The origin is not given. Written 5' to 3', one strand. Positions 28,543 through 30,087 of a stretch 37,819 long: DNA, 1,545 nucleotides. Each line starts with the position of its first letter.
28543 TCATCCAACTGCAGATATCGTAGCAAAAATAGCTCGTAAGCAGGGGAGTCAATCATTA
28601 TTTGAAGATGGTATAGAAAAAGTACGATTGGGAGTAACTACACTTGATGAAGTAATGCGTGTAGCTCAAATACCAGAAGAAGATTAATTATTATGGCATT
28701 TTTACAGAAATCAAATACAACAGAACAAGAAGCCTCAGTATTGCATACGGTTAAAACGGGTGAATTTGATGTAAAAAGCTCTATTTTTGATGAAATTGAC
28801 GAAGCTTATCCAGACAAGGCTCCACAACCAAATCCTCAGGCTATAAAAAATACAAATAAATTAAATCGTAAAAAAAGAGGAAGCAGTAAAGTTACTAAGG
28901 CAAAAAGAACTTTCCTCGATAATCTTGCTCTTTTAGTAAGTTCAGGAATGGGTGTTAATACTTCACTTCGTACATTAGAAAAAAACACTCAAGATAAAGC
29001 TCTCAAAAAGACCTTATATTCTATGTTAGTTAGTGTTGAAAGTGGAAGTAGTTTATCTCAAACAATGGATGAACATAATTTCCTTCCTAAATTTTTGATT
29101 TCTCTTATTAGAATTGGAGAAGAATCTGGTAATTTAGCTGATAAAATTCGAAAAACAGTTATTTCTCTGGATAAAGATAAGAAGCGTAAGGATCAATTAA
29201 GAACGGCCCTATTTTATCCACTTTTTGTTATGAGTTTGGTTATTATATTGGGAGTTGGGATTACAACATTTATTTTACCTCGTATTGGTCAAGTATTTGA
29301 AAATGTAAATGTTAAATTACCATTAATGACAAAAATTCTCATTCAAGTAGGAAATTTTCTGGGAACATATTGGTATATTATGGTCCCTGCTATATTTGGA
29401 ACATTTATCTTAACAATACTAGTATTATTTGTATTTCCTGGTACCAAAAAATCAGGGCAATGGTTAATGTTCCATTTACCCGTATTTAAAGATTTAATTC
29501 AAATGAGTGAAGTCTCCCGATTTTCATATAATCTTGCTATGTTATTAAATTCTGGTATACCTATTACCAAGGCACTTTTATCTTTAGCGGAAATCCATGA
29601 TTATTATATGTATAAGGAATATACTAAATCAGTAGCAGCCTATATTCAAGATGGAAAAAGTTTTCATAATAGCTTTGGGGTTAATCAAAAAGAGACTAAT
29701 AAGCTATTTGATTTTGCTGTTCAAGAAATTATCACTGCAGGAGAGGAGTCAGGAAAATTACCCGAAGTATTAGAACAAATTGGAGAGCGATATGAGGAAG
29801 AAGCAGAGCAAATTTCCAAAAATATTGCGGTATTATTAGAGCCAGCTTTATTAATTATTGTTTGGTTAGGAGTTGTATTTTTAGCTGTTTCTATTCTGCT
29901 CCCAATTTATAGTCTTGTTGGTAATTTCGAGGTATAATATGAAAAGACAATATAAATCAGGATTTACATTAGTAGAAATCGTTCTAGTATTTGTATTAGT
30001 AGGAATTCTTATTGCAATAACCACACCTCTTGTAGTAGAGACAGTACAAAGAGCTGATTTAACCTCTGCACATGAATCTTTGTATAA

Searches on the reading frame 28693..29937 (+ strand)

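Call 85: search_protein_families(library=pfam, proteins=[window:28693-29937:+])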
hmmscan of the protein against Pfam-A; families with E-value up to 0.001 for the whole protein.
window:28693-29937:+ (414 aa): 2 families
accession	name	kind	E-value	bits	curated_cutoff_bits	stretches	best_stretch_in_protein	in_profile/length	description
PF00482.28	T2SSF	-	3.2e-51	172.9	25.2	2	277-404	1-125/125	Type II secretion system (T2SS), protein F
PF17590.7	DUF5488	-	0.00068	19.8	25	0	255-299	10-55/70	Family of unknown function (DUF5488)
